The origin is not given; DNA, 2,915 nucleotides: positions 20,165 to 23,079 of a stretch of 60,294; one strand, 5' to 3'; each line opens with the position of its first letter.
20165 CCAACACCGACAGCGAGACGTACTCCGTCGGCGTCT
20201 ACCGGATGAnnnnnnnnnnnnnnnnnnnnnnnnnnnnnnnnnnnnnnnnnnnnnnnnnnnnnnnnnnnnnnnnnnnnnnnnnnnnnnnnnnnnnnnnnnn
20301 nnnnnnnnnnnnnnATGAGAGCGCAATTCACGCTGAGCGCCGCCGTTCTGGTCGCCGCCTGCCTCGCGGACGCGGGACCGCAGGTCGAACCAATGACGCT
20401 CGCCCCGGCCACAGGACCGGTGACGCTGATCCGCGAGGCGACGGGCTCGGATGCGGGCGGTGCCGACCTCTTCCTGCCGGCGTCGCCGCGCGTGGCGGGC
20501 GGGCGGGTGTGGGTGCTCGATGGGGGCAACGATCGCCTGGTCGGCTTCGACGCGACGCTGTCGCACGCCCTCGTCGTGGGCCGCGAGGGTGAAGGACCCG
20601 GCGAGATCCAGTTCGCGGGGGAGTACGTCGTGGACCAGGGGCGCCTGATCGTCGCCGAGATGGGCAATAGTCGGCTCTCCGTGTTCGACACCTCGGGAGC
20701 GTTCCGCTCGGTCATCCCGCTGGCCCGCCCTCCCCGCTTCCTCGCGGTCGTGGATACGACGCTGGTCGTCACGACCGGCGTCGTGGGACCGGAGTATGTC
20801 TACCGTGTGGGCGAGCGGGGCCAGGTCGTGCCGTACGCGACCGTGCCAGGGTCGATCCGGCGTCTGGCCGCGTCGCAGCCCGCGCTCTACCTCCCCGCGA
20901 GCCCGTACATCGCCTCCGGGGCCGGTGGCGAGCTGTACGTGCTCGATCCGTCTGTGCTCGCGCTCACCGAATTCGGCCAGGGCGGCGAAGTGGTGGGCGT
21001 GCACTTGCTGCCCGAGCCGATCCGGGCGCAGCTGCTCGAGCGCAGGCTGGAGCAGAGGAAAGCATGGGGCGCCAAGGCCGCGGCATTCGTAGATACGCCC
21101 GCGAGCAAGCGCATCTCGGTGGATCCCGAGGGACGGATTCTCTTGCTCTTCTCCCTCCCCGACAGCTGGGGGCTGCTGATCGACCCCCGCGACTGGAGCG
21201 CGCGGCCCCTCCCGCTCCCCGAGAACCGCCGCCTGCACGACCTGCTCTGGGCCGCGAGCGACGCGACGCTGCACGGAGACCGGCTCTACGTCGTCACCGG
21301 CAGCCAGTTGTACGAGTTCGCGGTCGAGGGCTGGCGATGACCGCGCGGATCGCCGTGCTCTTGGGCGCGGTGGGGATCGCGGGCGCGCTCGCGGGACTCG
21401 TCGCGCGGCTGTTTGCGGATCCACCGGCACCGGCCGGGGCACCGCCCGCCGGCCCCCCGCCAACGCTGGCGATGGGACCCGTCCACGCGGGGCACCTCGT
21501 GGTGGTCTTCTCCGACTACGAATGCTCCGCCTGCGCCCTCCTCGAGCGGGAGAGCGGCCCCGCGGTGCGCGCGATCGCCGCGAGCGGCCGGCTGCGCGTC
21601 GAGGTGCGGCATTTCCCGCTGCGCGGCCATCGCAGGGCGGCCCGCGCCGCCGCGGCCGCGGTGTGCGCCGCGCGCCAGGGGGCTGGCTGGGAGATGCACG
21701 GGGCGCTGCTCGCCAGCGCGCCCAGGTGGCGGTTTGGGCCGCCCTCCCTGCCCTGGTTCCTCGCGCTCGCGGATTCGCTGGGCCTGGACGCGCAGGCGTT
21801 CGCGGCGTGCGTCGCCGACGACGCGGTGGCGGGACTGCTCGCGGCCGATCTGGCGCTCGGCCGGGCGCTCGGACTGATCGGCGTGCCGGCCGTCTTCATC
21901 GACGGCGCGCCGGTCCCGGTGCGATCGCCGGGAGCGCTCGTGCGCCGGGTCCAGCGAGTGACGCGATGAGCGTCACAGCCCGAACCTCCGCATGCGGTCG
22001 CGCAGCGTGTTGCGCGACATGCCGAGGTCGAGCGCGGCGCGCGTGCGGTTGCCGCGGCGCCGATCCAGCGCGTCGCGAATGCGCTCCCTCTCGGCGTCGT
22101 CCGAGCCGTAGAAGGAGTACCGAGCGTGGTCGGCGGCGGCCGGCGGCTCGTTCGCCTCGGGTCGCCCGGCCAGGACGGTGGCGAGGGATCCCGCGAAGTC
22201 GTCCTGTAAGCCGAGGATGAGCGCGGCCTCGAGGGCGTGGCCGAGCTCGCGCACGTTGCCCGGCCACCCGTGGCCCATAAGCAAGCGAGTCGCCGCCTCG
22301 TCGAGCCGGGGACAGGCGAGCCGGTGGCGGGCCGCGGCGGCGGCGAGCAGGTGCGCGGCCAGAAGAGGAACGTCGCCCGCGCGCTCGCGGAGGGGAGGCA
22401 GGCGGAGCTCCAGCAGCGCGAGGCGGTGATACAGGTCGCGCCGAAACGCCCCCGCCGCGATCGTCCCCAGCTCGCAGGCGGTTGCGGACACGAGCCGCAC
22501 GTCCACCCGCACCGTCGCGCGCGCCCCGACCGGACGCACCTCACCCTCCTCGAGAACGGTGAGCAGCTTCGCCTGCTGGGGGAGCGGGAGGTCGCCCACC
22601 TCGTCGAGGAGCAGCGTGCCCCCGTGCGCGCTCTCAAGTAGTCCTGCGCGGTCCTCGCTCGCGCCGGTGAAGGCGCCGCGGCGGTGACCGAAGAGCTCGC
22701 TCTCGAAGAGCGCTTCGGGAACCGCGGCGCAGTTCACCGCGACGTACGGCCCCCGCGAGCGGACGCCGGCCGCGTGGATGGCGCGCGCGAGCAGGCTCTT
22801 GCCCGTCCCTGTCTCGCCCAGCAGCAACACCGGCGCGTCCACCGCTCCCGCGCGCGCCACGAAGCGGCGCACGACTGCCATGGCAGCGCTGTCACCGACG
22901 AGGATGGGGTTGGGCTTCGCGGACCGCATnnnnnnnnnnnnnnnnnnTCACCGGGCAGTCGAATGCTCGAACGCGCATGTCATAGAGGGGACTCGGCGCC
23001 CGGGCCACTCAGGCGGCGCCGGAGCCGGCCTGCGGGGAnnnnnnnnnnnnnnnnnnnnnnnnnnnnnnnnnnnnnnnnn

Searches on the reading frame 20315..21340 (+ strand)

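Call 43: search_protein_families(library=pfam, max_evalue=0.001, proteins=[window:20315-21340:+])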
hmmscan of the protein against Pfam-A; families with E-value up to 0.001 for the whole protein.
window:20315-21340:+ (341 aa): 1 family
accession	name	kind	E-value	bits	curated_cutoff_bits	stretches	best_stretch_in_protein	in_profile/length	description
PF01436.27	NHL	-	4.2e-06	27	20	0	105-124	9-28/28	NHL repeat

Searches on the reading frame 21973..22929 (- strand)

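Call 43: search_protein_families(library=pfam, max_evalue=0.001, proteins=[window:21973-22929:-])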
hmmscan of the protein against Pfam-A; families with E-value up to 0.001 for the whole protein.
window:21973-22929:- (318 aa): 7 families
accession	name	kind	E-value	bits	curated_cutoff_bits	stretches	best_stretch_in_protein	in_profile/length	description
PF00158.32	Sigma54_activat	-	8.9e-61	204.9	20.2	1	10-175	1-167/168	Sigma-54 interaction domain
PF14532.12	Sigma54_activ_2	-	6.8e-21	75.4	25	1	11-180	1-138/138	Sigma-54 interaction domain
PF25601.1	AAA_lid_14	-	1.2e-15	57.6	27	1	181-240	1-60/87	AAA+ ATPase lid domain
PF02954.25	HTH_8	-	7.8e-12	45.2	22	1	278-316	4-42/42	Bacterial regulatory protein, Fis family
PF07728.20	AAA_5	-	1.1e-07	32.4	22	1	33-142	1-106/139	AAA domain (dynein-related subfamily)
PF01078.27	Mg_chelatase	-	1.6e-05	24.8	20.3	0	89-149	93-155/207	Magnesium chelatase, subunit ChlI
PF13556.12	HTH_30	-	0.0003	21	27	1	291-316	11-36/59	PucR C-terminal helix-turn-helix domain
